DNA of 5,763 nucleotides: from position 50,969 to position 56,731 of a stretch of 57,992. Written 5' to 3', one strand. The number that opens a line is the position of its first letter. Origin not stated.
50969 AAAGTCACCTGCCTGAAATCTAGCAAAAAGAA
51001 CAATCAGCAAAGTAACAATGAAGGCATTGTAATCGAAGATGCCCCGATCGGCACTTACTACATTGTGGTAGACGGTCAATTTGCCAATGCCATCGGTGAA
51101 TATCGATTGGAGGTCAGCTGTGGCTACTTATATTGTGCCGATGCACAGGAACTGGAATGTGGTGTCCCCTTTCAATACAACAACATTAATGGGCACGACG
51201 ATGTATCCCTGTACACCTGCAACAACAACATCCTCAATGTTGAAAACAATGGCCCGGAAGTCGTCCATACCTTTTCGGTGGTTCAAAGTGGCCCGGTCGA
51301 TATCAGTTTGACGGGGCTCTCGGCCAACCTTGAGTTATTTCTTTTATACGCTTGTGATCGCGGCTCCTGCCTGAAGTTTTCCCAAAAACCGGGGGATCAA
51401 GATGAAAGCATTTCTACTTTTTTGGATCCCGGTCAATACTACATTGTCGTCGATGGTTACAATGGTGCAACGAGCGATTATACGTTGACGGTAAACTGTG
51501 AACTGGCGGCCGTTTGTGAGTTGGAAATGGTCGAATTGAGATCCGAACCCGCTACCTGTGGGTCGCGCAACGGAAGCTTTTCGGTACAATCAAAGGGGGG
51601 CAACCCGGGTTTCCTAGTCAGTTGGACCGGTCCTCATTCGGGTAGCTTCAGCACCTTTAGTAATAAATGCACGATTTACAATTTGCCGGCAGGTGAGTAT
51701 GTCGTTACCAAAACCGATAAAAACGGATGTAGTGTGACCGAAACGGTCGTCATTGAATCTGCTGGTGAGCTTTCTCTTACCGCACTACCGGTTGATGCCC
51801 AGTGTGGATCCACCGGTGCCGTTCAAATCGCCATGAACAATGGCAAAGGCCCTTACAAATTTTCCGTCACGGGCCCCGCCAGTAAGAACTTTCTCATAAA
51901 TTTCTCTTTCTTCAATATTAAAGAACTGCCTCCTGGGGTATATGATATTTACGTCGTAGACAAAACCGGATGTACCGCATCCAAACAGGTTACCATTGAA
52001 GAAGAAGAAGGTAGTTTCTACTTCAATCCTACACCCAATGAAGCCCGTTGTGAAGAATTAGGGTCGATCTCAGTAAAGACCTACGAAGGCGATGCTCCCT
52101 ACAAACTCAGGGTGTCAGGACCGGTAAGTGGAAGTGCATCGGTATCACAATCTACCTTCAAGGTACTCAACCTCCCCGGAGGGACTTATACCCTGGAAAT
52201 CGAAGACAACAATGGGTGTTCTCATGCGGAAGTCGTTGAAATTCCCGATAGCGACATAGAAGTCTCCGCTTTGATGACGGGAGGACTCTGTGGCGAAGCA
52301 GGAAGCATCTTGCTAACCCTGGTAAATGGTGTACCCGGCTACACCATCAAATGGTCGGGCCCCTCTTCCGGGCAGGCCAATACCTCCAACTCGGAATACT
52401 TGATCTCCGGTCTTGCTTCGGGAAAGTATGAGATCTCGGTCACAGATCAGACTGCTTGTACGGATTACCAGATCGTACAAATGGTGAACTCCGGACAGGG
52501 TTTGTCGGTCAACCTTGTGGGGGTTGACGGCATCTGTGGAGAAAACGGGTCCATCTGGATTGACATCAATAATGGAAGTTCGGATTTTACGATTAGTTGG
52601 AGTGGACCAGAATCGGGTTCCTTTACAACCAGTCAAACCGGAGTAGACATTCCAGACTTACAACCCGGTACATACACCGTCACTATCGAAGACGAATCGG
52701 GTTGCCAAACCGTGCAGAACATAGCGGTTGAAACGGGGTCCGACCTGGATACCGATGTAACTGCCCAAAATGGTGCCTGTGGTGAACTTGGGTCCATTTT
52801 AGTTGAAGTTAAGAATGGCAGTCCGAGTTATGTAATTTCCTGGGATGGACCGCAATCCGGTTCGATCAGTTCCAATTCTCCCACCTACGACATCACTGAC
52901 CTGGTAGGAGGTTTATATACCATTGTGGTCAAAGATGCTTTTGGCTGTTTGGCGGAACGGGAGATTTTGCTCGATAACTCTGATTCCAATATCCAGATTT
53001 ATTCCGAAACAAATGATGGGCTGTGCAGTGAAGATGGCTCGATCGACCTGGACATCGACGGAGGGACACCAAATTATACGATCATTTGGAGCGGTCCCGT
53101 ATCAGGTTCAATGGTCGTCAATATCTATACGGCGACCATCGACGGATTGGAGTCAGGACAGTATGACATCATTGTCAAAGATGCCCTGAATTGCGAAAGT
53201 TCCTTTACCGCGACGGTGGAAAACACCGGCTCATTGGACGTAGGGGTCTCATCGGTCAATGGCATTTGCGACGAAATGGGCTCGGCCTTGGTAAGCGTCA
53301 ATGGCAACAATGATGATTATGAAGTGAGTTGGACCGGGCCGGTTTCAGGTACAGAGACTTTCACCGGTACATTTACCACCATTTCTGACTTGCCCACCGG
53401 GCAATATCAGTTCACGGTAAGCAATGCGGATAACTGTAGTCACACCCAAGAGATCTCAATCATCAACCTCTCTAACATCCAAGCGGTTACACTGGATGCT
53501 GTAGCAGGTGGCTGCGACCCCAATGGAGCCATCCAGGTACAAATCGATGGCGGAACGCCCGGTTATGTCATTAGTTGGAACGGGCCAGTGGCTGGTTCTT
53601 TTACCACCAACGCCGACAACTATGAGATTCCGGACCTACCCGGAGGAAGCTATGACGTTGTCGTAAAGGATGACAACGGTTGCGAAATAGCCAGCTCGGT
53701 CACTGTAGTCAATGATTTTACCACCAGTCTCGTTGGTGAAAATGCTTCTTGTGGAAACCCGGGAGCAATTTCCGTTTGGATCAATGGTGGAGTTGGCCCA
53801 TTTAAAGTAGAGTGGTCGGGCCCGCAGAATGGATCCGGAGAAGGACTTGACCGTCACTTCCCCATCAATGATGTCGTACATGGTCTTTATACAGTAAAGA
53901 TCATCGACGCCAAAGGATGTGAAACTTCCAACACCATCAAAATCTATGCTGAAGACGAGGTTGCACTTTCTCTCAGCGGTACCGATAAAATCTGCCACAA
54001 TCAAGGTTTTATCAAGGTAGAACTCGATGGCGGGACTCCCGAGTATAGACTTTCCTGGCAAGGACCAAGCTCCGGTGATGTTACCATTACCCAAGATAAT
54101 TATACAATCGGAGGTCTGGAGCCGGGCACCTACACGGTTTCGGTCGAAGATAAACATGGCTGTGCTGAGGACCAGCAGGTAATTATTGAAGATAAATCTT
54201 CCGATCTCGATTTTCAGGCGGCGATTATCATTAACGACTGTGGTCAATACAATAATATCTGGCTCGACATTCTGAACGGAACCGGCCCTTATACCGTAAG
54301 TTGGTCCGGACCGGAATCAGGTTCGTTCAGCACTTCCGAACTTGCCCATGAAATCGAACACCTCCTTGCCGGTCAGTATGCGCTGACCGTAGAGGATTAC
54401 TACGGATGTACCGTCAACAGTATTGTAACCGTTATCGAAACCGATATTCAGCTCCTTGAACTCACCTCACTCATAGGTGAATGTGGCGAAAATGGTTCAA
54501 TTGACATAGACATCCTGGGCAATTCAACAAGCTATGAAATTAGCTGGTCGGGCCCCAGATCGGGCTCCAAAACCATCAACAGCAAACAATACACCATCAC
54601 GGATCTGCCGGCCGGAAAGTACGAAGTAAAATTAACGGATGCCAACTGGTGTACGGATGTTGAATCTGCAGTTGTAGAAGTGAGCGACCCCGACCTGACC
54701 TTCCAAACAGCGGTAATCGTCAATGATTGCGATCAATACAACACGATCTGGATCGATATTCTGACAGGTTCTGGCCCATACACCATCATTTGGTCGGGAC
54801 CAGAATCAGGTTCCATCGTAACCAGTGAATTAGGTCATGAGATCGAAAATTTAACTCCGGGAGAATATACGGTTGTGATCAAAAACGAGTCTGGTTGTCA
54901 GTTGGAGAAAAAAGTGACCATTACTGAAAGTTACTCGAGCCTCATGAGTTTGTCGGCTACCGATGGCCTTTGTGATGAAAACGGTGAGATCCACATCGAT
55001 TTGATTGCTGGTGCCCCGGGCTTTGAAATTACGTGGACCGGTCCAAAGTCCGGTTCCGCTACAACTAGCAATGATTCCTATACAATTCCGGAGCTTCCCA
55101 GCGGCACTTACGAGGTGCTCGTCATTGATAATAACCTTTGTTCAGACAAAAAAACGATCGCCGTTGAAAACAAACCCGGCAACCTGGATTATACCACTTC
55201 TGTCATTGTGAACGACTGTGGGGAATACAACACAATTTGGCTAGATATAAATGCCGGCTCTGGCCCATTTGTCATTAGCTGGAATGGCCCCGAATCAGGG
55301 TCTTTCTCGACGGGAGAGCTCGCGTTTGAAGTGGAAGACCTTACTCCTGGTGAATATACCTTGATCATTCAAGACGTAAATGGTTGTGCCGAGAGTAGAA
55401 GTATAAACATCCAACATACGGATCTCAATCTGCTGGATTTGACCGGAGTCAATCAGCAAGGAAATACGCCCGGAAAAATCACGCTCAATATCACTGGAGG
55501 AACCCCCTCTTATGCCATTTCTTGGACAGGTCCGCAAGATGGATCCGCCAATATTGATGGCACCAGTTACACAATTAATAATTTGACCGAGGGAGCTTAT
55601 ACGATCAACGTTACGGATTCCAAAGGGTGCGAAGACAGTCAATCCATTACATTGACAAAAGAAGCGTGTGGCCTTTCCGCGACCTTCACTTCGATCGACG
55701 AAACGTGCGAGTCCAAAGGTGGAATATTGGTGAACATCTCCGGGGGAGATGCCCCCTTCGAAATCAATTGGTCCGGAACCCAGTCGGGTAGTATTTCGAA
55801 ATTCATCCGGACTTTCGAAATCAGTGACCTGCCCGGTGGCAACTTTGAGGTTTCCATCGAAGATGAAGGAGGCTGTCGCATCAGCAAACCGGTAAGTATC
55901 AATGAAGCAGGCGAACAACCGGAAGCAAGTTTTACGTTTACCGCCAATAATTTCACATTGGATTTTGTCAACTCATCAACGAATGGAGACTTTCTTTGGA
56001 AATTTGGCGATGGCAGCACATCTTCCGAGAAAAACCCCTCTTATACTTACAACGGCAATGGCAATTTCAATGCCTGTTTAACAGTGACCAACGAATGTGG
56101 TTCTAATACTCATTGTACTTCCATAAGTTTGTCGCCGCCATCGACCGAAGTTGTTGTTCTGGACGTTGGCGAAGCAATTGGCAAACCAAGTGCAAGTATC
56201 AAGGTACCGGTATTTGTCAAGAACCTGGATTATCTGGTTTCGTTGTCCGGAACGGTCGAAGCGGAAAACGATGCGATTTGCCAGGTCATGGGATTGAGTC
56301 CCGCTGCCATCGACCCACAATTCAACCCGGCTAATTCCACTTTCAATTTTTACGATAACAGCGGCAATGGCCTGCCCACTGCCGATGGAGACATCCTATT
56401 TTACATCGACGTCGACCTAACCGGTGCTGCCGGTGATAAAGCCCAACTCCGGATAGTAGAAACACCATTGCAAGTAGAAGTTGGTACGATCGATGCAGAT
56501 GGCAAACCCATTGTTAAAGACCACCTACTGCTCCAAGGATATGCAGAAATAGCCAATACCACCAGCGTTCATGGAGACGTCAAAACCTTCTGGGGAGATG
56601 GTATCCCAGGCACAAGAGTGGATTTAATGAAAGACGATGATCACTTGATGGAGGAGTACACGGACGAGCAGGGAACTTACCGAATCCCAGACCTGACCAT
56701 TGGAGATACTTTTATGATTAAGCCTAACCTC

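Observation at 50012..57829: Mega-adhesin that combines four N-terminal Kazal-type inhibitor-like domains with an SprB-repeat array and a T9SS tail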

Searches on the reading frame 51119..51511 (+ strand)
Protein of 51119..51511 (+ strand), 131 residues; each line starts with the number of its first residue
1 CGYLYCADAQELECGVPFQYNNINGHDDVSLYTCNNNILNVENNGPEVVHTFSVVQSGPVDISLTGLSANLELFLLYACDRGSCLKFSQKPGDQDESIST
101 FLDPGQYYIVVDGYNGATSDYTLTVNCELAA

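Call 8: search_protein_families(library=pfam, proteins=[window:51119-51511:+], max_evalue=1)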
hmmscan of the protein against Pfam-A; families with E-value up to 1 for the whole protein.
window:51119-51511:+ (131 aa): 1 family
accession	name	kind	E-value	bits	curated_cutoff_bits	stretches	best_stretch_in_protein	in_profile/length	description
PF04151.21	PPC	-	1.2e-07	32.9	25.9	1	49-113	4-70/70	Bacterial pre-peptidase C-terminal domain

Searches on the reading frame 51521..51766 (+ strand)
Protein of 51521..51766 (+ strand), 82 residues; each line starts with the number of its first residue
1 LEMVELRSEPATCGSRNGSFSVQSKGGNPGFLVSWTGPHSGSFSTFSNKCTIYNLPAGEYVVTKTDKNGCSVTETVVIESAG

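Call 60: search_protein_families(library=pfam, alignment_id=A3, max_evalue=0.01)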
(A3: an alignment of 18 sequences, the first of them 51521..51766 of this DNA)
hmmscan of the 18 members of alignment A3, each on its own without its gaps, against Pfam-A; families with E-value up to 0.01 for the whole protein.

A. member 1, window:51521-51766:+ (82 aa): 1 family
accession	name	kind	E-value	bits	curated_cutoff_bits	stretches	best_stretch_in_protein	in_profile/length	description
PF13573.12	SprB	-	0.0094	16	28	0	9-37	5-34/37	SprB repeat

B. families by the number of members that match (of 18 scanned): 5 families
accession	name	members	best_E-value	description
PF13573.12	SprB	8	8.4e-07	SprB repeat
PF13620.12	CarboxypepD_reg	3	0.0029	Carboxypeptidase regulatory-like domain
PF16405.10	DUF5013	1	0.00084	Domain of unknown function (DUF5013)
PF19081.6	Ig_7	1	0.001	Ig-like domain CHU_C associated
PF04151.21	PPC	1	0.0042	Bacterial pre-peptidase C-terminal domain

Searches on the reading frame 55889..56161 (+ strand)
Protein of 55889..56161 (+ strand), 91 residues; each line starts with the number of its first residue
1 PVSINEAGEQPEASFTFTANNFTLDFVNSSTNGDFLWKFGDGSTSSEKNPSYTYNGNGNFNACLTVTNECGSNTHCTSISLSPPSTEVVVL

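Call 8: search_protein_families(library=pfam, proteins=[window:55889-56161:+], max_evalue=1)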
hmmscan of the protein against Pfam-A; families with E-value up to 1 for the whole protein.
window:55889-56161:+ (91 aa): 3 families
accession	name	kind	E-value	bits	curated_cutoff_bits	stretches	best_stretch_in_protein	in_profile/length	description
PF18911.6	PKD_4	-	6.9e-14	52.1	27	1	28-77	28-79/85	PKD domain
PF00801.26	PKD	-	4.5e-10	39.8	23.5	1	15-77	8-76/80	PKD domain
PF16820.11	PKD_3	-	0.075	13.3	26.3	1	27-68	27-68/68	PKD-like domain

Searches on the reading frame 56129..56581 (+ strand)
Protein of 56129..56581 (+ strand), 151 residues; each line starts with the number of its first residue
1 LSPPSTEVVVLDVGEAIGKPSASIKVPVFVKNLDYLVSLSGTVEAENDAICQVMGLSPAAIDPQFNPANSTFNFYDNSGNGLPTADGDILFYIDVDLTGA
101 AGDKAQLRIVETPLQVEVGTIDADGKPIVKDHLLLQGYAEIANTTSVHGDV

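Call 8: search_protein_families(library=pfam, proteins=[window:56129-56581:+], max_evalue=1)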
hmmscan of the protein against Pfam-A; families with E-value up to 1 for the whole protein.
window:56129-56581:+ (151 aa): 0 families
